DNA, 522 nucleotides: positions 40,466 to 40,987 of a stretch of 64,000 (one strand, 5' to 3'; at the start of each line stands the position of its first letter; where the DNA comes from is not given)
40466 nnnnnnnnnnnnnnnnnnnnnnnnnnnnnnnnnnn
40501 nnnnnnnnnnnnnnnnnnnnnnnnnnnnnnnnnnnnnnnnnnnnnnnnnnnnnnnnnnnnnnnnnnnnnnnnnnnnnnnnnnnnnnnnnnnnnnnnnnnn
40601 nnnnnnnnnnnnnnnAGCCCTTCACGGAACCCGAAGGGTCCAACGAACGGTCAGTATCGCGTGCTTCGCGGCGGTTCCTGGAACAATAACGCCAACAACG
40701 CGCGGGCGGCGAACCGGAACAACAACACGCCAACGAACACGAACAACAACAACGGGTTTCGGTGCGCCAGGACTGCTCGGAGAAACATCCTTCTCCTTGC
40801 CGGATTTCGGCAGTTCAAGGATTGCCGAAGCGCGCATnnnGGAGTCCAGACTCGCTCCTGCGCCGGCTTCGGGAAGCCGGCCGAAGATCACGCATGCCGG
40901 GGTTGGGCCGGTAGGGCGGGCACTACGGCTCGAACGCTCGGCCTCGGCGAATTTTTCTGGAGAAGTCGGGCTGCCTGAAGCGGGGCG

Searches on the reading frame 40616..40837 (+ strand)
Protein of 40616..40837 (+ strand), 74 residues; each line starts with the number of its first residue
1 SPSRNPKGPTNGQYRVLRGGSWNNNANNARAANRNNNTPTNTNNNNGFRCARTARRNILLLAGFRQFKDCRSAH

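Call 33: find_homologous_proteins(query=window:40616-40837:+, max_evalue=0.001)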
Query seq(74 aa) (74 aa): 179 proteins with E <= 0.001 among 180 candidates; the best 120 are listed.
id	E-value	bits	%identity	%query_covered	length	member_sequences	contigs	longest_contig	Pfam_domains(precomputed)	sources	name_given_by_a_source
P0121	5.6e-15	73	67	74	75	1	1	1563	PF03781.23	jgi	jgi:formylglycine-generating enzyme required for sulfatase activity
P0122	1.2e-14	72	92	53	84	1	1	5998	PF03781.23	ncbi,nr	ncbi:SUMF1/EgtB/PvdO family nonheme iron enzyme [Candidatus Poribacteria bacterium]|nr:SUMF1/EgtB/Pv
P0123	1.1e-13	69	87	53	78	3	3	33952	PF03781.23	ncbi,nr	ncbi:SUMF1/EgtB/PvdO family nonheme iron enzyme [Candidatus Poribacteria bacterium]|nr:SUMF1/EgtB/Pv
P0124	2.0e-13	68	56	96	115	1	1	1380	PF03781.23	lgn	-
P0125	6.9e-13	66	75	69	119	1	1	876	PF03781.23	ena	-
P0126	1.5e-12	65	71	69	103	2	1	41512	PF03781.23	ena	-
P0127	1.7e-12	65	83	54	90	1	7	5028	PF03781.23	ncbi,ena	-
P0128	1.7e-12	65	87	53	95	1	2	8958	PF03781.23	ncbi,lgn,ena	-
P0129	3.7e-12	64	74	64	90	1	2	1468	PF03781.23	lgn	-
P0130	6.2e-12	63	69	69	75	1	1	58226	PF03781.23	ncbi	ncbi:MAG: SUMF1/EgtB/PvdO family nonheme iron enzyme [Candidatus Omnitrophota bacterium]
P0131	6.5e-12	63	76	59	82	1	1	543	PF03781.23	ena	-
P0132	1.8e-11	62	70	64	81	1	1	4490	PF03781.23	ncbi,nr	ncbi:MAG TPA: hypothetical protein ENN17_07740 [bacterium]|nr:hypothetical protein [bacterium]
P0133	2.0e-11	62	82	59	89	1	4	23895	PF03781.23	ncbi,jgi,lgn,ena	-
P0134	2.2e-11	61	69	73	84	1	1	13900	PF03781.23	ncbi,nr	ncbi:MAG: SUMF1/EgtB/PvdO family nonheme iron enzyme [Nitrospinae bacterium]|nr:SUMF1/EgtB/PvdO fami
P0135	3.1e-11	61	90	53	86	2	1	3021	PF03781.23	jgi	-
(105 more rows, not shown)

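Call 35: find_encoding_contigs(protein=P0123, flank=8000, max_places=2)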
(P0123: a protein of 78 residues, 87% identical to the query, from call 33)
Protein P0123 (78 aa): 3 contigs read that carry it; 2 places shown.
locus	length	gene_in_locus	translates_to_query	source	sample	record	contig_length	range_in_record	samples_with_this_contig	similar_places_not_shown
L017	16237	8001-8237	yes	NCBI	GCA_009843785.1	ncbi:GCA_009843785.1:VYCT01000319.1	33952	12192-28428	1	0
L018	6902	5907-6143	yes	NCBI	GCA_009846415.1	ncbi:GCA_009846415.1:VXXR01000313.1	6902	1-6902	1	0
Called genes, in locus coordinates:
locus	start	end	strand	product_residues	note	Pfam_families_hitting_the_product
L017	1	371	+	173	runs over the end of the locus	PF00364:Biotin_lipoyl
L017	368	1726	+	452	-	PF00289:Biotin_carb_N, PF02786:CPSase_L_D2, PF07478:Dala_Dala_lig_C, PF08443:RimK (weak), PF02222:ATP-grasp, PF02785:Biotin_carb_C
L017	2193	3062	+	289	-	-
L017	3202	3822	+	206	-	PF00963:Cohesin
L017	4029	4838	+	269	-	PF00963:Cohesin, PF13860:FlgD_ig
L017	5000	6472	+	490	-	PF00963:Cohesin, PF00404:Dockerin_1, PF03781:FGE-sulfatase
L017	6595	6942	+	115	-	PF05635:23S_rRNA_IVP (weak), PF22296:bAvd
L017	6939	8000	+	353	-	PF00078:RVT_1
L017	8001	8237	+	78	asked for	PF03781:FGE-sulfatase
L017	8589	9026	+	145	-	-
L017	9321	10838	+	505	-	PF01839:FG-GAP (faint), PF13517:FG-GAP_3, PF07593:UnbV_ASPIC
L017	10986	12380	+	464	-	PF13414:TPR_11, PF13432:TPR_16, PF26549:Tricorn_N, PF26550:Tricorn_2nd, PF07676:PD40, PF26550:Tricorn_2nd, PF26549:Tricorn_N, PF26549:Tricorn_N, +19 more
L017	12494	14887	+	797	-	PF00515:TPR_1 (faint), PF07719:TPR_2 (faint), PF13181:TPR_8 (faint), PF23914:TPR_CcmH_CycH (weak), PF13432:TPR_16, PF13517:FG-GAP_3, PF13517:FG-GAP_3, PF07593:UnbV_ASPIC, +5 more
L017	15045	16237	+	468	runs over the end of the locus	PF17767:NAPRTase_N, PF04095:NAPRTase, PF17956:NAPRTase_C (weak)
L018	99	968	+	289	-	-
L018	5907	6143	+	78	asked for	PF03781:FGE-sulfatase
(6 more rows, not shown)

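Call 36: find_encoding_contigs(protein=P0126, flank=8000, max_places=2)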
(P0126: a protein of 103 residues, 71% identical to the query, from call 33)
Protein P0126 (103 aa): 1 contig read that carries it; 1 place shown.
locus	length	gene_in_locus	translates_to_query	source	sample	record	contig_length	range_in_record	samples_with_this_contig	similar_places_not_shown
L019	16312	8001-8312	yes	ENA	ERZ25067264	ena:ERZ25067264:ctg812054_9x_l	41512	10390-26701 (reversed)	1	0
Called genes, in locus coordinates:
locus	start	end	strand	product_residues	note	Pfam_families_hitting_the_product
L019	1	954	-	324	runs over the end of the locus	PF13527:Acetyltransf_9, PF00583:Acetyltransf_1, PF13673:Acetyltransf_10 (weak), PF13508:Acetyltransf_7 (weak), PF08445:FR47 (faint)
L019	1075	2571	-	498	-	PF00884:Sulfatase, PF01663:Phosphodiest (faint), PF16347:SGSH_C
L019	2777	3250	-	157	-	PF01797:Y1_Tnp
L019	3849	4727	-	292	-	PF02899:Phage_int_SAM_1 (faint), PF00589:Phage_integrase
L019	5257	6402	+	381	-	PF03781:FGE-sulfatase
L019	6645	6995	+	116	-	PF22296:bAvd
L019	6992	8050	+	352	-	PF00078:RVT_1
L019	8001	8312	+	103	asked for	PF03781:FGE-sulfatase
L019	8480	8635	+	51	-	-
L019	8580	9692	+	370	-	PF03781:FGE-sulfatase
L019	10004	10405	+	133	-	-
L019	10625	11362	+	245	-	-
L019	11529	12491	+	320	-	PF13860:FlgD_ig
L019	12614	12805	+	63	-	-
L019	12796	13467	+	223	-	-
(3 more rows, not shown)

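Call 38: find_encoding_contigs(protein=P0134, flank=6000, max_places=2)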
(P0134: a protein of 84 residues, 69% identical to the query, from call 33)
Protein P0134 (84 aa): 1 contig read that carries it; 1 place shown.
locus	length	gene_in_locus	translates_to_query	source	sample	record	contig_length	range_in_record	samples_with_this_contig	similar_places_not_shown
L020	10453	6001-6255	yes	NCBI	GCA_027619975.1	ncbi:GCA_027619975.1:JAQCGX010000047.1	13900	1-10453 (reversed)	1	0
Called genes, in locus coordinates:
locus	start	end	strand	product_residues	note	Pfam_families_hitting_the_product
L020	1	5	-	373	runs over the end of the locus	PF00005:ABC_tran, PF13304:AAA_21 (faint), PF08402:TOBE_2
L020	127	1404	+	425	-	PF02844:GARS_N, PF01071:GARS_A, PF02843:GARS_C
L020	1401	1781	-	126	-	-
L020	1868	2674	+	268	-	PF01112:Asparaginase_2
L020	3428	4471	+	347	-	PF03781:FGE-sulfatase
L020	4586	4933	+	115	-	PF22296:bAvd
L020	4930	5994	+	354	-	PF00078:RVT_1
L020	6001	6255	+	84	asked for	PF03781:FGE-sulfatase (weak)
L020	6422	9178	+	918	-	PF05226:CHASE2, PF00158:Sigma54_activat, PF14532:Sigma54_activ_2, PF07724:AAA_2 (weak), PF07728:AAA_5, PF25601:AAA_lid_14, PF02954:HTH_8 (faint)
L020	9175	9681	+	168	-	-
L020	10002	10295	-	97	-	-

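Call 39: find_encoding_contigs(protein=P0135, flank=6000, max_places=2)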
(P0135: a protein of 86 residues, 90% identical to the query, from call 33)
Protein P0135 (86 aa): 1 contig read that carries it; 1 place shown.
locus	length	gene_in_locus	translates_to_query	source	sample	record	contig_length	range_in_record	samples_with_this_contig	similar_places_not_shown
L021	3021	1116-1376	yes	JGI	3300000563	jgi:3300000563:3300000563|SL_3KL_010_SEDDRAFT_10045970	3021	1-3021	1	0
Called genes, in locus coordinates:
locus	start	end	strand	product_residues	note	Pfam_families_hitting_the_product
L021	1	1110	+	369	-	?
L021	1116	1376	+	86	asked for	PF03781:FGE-sulfatase (weak)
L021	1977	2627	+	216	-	-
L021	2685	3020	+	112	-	?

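Call 43: find_related_loci(query=A2, collection=metagenome_contigs, flank=4000)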
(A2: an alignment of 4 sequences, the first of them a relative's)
Query A2 (354 aa) in metagenome_contigs; peptide patterns used: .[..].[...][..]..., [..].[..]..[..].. (x = any residue, [..] = any of these).
600 stretches matched a pattern (row limit reached: there are more); 526 encode a relative of the query (tblastn E <= 1e-3); the best 80 are kept; 80 distinct loci.
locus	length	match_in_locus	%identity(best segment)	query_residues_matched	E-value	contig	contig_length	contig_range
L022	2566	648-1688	57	1-347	4e-135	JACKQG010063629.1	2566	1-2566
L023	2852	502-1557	53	1-352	1e-129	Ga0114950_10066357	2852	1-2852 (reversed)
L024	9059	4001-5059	52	1-354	2e-121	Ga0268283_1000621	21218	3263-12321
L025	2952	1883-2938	52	1-352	1e-125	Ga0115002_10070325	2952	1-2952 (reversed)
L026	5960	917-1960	51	5-352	8e-119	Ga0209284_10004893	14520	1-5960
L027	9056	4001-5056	52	1-352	2e-118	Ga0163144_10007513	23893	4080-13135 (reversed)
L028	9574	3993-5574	51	2-345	8e-116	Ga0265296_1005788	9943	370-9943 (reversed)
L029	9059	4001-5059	49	1-354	2e-115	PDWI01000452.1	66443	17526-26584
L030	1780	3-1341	50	2-345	5e-123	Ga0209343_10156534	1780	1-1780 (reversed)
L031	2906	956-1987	52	1-344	9e-117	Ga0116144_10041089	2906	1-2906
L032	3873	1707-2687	54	1-327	5e-114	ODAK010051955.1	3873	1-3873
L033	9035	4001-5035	51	5-349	3e-112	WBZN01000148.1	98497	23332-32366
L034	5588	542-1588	50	3-351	1e-111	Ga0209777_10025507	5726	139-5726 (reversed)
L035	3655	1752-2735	55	27-354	9e-114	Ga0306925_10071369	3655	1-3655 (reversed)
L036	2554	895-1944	48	2-350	2e-115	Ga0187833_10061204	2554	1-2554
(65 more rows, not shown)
